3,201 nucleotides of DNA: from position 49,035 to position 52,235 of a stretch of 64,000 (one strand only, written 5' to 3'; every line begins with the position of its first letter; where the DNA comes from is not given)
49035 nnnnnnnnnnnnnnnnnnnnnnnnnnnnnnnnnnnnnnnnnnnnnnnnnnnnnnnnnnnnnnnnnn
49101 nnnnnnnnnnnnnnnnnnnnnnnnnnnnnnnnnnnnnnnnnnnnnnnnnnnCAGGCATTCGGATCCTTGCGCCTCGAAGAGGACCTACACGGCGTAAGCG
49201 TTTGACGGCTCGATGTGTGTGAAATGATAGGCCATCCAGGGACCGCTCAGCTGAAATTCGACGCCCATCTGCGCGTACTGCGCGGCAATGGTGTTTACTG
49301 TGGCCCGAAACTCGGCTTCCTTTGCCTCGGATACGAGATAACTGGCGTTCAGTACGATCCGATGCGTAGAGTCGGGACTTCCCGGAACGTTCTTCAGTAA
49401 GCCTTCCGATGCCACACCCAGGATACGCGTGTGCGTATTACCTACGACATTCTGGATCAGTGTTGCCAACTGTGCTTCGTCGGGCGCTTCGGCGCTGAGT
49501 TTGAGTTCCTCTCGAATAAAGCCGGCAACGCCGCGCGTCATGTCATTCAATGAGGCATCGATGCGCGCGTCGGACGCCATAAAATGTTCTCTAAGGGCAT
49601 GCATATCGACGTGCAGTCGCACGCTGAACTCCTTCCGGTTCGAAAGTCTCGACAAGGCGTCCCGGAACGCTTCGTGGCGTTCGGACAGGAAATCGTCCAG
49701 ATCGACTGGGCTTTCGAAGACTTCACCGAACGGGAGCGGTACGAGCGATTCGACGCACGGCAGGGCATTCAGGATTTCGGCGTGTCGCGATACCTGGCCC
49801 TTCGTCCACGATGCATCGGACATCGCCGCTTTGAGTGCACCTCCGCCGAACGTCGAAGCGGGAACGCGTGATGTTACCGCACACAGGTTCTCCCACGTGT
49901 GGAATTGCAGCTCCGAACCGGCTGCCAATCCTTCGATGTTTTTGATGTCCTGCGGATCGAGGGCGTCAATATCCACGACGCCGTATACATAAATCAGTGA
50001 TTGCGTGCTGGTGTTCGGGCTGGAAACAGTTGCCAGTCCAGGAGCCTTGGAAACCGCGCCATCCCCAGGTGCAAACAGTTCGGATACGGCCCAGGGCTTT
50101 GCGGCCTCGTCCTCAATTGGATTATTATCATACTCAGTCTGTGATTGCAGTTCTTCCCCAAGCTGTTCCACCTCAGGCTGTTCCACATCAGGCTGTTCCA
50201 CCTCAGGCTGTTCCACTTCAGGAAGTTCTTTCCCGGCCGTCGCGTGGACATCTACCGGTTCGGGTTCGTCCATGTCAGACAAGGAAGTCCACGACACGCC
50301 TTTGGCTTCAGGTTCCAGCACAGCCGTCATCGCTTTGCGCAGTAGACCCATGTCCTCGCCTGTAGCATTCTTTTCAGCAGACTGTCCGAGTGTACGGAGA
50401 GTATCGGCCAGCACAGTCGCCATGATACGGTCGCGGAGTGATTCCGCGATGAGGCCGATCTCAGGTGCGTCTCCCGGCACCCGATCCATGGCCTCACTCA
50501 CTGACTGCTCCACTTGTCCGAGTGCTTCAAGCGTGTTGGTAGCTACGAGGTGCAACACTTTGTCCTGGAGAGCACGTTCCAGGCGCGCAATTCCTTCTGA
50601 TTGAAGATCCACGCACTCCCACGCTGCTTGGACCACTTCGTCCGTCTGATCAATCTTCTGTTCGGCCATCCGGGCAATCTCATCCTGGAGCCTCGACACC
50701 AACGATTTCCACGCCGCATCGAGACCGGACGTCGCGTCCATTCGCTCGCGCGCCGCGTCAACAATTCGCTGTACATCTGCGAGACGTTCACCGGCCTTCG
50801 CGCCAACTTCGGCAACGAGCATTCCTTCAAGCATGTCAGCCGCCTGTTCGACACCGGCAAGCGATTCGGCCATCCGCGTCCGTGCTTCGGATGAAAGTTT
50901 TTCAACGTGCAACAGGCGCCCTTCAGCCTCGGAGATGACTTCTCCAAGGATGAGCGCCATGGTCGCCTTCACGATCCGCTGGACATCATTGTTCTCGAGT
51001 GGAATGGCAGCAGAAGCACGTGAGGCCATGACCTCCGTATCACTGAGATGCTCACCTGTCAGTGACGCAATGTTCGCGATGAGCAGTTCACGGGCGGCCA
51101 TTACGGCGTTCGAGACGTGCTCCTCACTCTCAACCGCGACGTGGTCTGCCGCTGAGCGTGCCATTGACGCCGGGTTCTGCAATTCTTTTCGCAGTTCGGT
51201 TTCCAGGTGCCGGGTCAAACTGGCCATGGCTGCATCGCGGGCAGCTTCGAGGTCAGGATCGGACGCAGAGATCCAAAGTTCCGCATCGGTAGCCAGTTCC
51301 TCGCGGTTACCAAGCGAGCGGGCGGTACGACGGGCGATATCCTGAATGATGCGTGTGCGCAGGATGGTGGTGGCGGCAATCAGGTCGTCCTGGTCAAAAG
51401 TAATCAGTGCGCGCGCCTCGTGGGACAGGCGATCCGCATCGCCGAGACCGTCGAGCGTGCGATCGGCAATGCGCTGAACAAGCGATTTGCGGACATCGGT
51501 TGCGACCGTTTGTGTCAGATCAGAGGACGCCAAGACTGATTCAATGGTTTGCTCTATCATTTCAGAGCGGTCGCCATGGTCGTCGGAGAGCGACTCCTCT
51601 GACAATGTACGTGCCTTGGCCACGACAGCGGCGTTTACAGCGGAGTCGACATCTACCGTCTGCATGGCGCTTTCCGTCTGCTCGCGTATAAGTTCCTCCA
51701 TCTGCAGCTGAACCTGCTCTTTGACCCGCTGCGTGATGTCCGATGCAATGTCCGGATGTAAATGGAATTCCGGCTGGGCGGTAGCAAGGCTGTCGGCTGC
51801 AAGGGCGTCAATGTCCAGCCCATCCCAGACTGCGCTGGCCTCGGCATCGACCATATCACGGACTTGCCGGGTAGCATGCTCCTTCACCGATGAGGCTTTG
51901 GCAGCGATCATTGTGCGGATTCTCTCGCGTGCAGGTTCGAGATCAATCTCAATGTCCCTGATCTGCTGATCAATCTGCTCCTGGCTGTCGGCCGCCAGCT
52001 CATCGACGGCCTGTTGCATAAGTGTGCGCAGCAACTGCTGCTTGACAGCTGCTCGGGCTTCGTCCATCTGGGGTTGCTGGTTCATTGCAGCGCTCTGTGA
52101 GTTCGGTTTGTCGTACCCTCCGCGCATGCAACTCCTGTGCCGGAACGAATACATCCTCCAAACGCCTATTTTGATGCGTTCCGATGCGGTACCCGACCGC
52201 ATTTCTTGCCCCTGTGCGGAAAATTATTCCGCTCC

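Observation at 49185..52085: Orphan giant GvpL/GvpF-domain protein with no other gas-vesicle genes in 64 kb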

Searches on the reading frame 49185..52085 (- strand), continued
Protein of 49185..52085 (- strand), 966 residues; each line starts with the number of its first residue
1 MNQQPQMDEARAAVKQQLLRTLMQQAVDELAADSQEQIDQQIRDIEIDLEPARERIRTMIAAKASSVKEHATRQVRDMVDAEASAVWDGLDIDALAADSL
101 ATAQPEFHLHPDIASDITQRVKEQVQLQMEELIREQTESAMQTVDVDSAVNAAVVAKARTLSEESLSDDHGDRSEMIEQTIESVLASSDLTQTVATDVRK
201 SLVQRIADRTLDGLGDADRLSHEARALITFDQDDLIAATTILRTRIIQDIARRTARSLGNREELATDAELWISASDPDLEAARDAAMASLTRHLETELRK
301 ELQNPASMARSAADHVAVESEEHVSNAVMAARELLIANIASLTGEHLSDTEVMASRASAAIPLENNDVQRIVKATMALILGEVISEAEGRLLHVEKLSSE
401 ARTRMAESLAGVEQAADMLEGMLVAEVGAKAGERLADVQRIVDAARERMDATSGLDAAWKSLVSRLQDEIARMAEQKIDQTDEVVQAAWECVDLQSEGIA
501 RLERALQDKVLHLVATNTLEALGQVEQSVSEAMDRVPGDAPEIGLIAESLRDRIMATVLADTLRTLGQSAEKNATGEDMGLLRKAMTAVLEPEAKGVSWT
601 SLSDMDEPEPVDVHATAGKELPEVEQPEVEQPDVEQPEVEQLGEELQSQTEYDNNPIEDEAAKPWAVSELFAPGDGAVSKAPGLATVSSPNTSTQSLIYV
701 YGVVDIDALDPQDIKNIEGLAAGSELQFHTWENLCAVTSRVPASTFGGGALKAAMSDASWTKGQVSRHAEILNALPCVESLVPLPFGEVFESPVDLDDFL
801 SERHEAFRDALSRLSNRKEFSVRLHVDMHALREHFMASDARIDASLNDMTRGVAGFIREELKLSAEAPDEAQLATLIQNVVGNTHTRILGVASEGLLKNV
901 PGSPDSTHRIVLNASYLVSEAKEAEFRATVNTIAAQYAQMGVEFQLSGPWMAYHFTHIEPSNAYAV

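Call 85: search_protein_families(library=padloc, proteins=[window:49185-52085:-], max_evalue=0.01)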
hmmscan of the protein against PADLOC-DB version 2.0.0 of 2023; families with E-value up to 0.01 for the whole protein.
window:49185-52085:- (966 aa): 0 families

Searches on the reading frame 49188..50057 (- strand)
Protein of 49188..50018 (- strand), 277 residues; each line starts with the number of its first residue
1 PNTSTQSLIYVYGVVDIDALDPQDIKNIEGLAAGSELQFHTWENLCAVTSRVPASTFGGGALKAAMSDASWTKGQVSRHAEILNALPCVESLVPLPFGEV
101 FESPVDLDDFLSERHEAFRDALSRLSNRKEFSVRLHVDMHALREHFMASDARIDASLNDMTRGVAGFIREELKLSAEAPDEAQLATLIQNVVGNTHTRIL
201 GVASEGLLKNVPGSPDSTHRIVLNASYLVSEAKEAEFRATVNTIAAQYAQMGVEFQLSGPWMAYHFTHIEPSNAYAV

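Call 15: find_homologous_proteins(query=window:49188-50018:-, max_evalue=0.001)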
Query window:49188-50018:- (277 aa): 1 proteins with E <= 0.001 among 3006 candidates.
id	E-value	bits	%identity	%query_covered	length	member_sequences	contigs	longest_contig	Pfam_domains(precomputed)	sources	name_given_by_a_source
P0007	2.0e-17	82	28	96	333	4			PF06386.17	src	-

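Call 41: find_related_loci(query=A2, collection=genome_contigs, flank=10000)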
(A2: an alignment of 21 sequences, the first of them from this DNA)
Query A2 (290 aa) in genome_contigs; peptide patterns used: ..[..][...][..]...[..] (x = any residue, [..] = any of these).
600 stretches matched a pattern (row limit reached: there are more); 331 encode a relative of the query (tblastn E <= 1e-3); the best 80 are kept; 80 distinct loci.
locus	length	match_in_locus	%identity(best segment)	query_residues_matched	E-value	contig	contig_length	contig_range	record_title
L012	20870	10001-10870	73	3-290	1e-147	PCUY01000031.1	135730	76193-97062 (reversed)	MAG: Bacteroidetes bacterium CG12_big_fil_rev_8_21_14_0_65_60_17 CG12_8_21_14_0.65_scaffold_29_c, whole genome shotgun s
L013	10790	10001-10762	32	3-283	1e-43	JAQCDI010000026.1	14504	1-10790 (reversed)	MAG: Bacteroidetes bacterium isolate casp15-mb.73 NODE_4919_length_14504_cov_0.058591, whole genome shotgun sequence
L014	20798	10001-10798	33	15-279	7e-43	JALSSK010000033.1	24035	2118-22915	MAG: Rhodothermales bacterium isolate 356-308_metabat2_scaf2bin.048 356-308_scaffold_1170_c1, whole genome shotgun seque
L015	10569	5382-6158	32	23-283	3e-41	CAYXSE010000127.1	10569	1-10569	MAG TPA_asm: uncultured Rhodothermales bacterium isolate SRP215229_co1_23 genome assembly, contig: NODE_4242_length_1056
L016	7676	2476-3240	31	23-279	4e-41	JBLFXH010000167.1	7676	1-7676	MAG: Rhodothermales bacterium isolate 3300053785_104 Ga0535658_0029984, whole genome shotgun sequence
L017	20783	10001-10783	30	17-279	4e-41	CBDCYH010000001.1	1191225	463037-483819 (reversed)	MAG: Rhodothermales bacterium isolate 8b598655-955b-420c-8955-06fb7b6e90de genome assembly, contig: contig_1, whole geno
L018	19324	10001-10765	29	23-279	4e-38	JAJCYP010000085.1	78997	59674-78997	MAG: Bacteroidota bacterium isolate OFTM201 OFTM201_84, whole genome shotgun sequence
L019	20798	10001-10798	28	22-287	1e-37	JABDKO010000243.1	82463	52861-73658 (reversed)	MAG: Rhodothermales bacterium isolate SS_bin_51 k127_1786549, whole genome shotgun sequence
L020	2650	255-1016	31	22-279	3e-37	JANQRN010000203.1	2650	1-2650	MAG: Rhodothermales bacterium isolate IP29b_bin.67 k99_2123066, whole genome shotgun sequence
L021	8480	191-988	31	22-289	1e-33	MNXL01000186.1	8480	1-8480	MAG: Anaerolineae bacterium CG2_30_64_16 cg2_3.0_scaffold_8703_c, whole genome shotgun sequence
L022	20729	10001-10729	29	23-283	5e-31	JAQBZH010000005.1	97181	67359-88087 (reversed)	MAG: Bacteroidetes bacterium isolate casp150-mb.57 NODE_469_length_97181_cov_0.203035, whole genome shotgun sequence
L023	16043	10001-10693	29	23-283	1e-30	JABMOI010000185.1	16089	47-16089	MAG: bacterium isolate bin.449 k141_5059421, whole genome shotgun sequence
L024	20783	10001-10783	29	20-279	4e-30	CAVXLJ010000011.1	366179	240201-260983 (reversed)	MAG: uncultured Alphaproteobacteria bacterium isolate MFD02416.bin.2.164 genome assembly, contig: contig_14012, whole ge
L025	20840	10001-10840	27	6-280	4e-28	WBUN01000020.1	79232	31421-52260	MAG: Hyphomicrobiaceae bacterium isolate SB17 contig_232, whole genome shotgun sequence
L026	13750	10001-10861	27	1-283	1e-27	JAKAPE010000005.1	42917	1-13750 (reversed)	MAG: Proteobacteria bacterium isolate YF1.bin4 NODE_831_length_42917_cov_1.892568, whole genome shotgun sequence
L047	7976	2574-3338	26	22-279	1e-19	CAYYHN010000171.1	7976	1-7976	MAG TPA_asm: uncultured Rhodothermaceae bacterium isolate SRP135972_co1_287 genome assembly, contig: NODE_13215_length_7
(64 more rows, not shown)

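Call 43: find_homologous_proteins(query=A2, max_evalue=1e-10)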
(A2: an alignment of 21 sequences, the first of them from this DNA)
Query A2 (21 sequences) (290 aa, profile of the alignment): 2 proteins with E <= 1e-10 among 8000 candidates.
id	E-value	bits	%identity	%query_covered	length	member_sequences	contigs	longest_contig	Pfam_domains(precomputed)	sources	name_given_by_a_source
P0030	6.3e-65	237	27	89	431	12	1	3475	PF06386.17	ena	-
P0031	1.6e-43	167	22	91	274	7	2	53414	PF06386.17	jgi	jgi:hypothetical protein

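Call 48: predict_structure(alignment_id=A2)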
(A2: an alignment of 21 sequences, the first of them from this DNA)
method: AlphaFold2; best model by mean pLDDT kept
length: 290 residues; sequences in the alignment: 21
mean_pLDDT: 87.4   pTM: 0.79
mean pLDDT of the five models: 87.4, 87.3, 85.3, 85.1, 83.9
residues with pLDDT >= 90: 194; 70-90: 59; 50-70: 22; < 50: 15
segments of 3 or more residues with pLDDT < 50: 1-15
pLDDT, mean of each block of 10 residues (from residue 1): 41 59 96 88 94 96 95 89 93 93 91 96 97 95 97 91 69 72 67 87 95 97 83 95 98 98 96 94 73
secondary structure, 60 per line:
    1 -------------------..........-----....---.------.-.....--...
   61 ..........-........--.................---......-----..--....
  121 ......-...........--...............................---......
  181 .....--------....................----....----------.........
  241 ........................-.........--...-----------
elements in order: E20-29 H35-38 E51-55 E58-66 H67-70 H72-79 H82-98 E105-107 H117-126 H128-138 E141-151 H152-171 H175-185 H194-213 E218-221 E232-243 H244-264 E266-274

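Call 52: fold_search(model_id=the predicted structure, library=pdb)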
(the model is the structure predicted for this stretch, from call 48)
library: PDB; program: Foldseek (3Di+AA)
matches with E <= 10: 1236; with E <= 0.001: 7
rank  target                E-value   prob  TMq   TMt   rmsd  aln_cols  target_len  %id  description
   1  6l5d_A                5.6e-12  1.00  0.63  0.76   7.1       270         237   16  Crystal structure of the gas vesicle protein GvpF from Anabaena sp. PCC7120 (released 2020-09-02)
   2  6l5d_B                1.1e-11  1.00  0.66  0.77   6.9       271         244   16  Crystal structure of the gas vesicle protein GvpF from Anabaena sp. PCC7120 (released 2020-09-02)
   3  4qsg                  2.0e-11  1.00  0.61  0.72   7.8       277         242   16  Crystal structure of gas vesicle protein GvpF from Microcystis aeruginosa (released 2014-11-12)
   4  6u9d_X                7.5e-04  0.95  0.22  0.25  18.1       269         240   12  Saccharomyces cerevisiae acetohydroxyacid synthase (released 2020-07-15)
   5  6u9d_O                8.0e-04  0.87  0.21  0.24  20.9       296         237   11  Saccharomyces cerevisiae acetohydroxyacid synthase (released 2020-07-15)
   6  6u9d_S                8.5e-04  0.92  0.21  0.24  16.2       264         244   12  Saccharomyces cerevisiae acetohydroxyacid synthase (released 2020-07-15)
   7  2nyi_A                9.0e-04  0.87  0.18  0.26  16.2       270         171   10  Crystal Structure of an Unknown Protein from Galdieria sulphuraria (released 2006-12-12)
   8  2nyi_B                1.4e-03  0.85  0.19  0.28  15.7       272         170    9  Crystal Structure of an Unknown Protein from Galdieria sulphuraria (released 2006-12-12)
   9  6u9d_C                1.6e-03  0.89  0.22  0.24  19.9       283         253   13  Saccharomyces cerevisiae acetohydroxyacid synthase (released 2020-07-15)
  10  6u9d_D                2.3e-03  0.85  0.22  0.24  20.3       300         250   11  Saccharomyces cerevisiae acetohydroxyacid synthase (released 2020-07-15)
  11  8iao_AA               3.7e-03  0.44  0.18  0.14  19.2       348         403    9  Respiratory complex CI:CIII2, type I, Wild type mouse under thermoneutral temperature (released 2024-09-18)
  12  8ibd_Aa               4.7e-03  0.47  0.20  0.16  19.1       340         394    9  Respiratory complex CI:CIII2, type II, Wild type mouse under cold temperature (released 2024-09-18)
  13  6b05_A                5.0e-03  0.51  0.21  0.08  21.4       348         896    8  The Crystal Structure of the Ferredoxin Protease FusC E83A mutant in complex with Arabidopsis Ferredoxin (released 2018-06-20)
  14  8ib9_Aa               5.3e-03  0.41  0.18  0.14  19.2       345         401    9  Respiratory complex CI:CIII2, type IB, Wild type mouse under cold temperature (released 2024-09-18)
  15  7rje_A                5.3e-03  0.21  0.14  0.10  21.6       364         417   13  Complex III2 from Candida albicans, Inz-5 bound (released 2021-09-15)
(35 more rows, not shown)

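Call 57: search_protein_families(library=pfam, proteins=[L047:214-1278:+, L047:1295-2071:+, L047:2076-3392:+, L047:3413-3715:+, L047:3564-4451:+, L047:4373-4843:+, L047:4987-6789:+, L047:7157-7474:-, L047:7471-7725:-, P0030], max_evalue=0.01)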
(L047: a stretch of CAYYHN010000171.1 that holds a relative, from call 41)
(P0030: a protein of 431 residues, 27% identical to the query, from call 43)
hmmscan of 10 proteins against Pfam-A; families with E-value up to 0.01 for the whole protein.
L047:214-1278:+ (354 aa): 2 families
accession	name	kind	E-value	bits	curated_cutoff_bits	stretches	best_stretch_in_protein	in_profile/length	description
PF06386.16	GvpL_GvpF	-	5.8e-44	151.4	23.6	1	6-245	4-244/245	Gas vesicle synthesis protein GvpL/GvpF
PF00226.36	DnaJ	-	0.0023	18.4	27.8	1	272-311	14-54/63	DnaJ domain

L047:1295-2071:+ (258 aa): 0 families

L047:2076-3392:+ (438 aa): 1 family
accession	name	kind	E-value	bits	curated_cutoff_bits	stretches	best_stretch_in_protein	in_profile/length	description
PF06386.16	GvpL_GvpF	-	5.8e-50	171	23.6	1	166-422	1-244/245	Gas vesicle synthesis protein GvpL/GvpF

L047:3413-3715:+ (100 aa): 1 family
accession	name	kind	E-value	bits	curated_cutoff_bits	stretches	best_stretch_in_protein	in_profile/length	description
PF00741.23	Gas_vesicle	-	1e-15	58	25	1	23-60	1-38/39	Gas vesicle protein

L047:3564-4451:+ (295 aa): 1 family
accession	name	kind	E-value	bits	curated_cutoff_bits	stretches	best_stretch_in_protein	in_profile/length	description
PF06386.16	GvpL_GvpF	-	5.5e-54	184.2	23.6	1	54-278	2-245/245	Gas vesicle synthesis protein GvpL/GvpF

L047:4373-4843:+ (156 aa): 1 family
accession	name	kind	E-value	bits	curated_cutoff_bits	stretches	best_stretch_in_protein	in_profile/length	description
PF05121.17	GvpK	-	1.8e-30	105.3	25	1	73-156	2-85/85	Gas vesicle protein K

L047:4987-6789:+ (600 aa): 2 families
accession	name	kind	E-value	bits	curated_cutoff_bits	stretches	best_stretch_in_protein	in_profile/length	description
PF01584.24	CheW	-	1.3e-15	57.6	23.5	1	421-545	2-133/138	CheW-like domain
PF02895.20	H-kinase_dim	-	1.9e-05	25.5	23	1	165-235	6-68/68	Signal transducing histidine kinase, homodimeric domain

L047:7157-7474:- (105 aa): 0 families

L047:7471-7725:- (84 aa): 0 families

P0030 (431 aa): 1 family
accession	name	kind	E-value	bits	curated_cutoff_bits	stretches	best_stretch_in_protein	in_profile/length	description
PF06386.16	GvpL_GvpF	-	9.6e-62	209.6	23.6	1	163-420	2-244/245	Gas vesicle synthesis protein GvpL/GvpF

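Call 90: find_encoding_contigs(protein=P0030, flank=6000, max_places=2)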
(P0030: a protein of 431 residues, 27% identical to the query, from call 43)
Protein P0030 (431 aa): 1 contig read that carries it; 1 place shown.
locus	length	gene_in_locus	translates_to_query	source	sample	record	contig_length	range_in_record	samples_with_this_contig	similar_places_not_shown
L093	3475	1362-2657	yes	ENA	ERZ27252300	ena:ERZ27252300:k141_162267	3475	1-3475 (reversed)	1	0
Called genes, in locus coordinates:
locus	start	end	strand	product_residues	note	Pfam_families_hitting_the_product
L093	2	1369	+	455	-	?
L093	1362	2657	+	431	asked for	PF06386:GvpL_GvpF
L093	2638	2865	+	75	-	PF00741:Gas_vesicle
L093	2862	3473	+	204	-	?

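Call 91: find_encoding_contigs(protein=P0007, flank=6000, max_places=2)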
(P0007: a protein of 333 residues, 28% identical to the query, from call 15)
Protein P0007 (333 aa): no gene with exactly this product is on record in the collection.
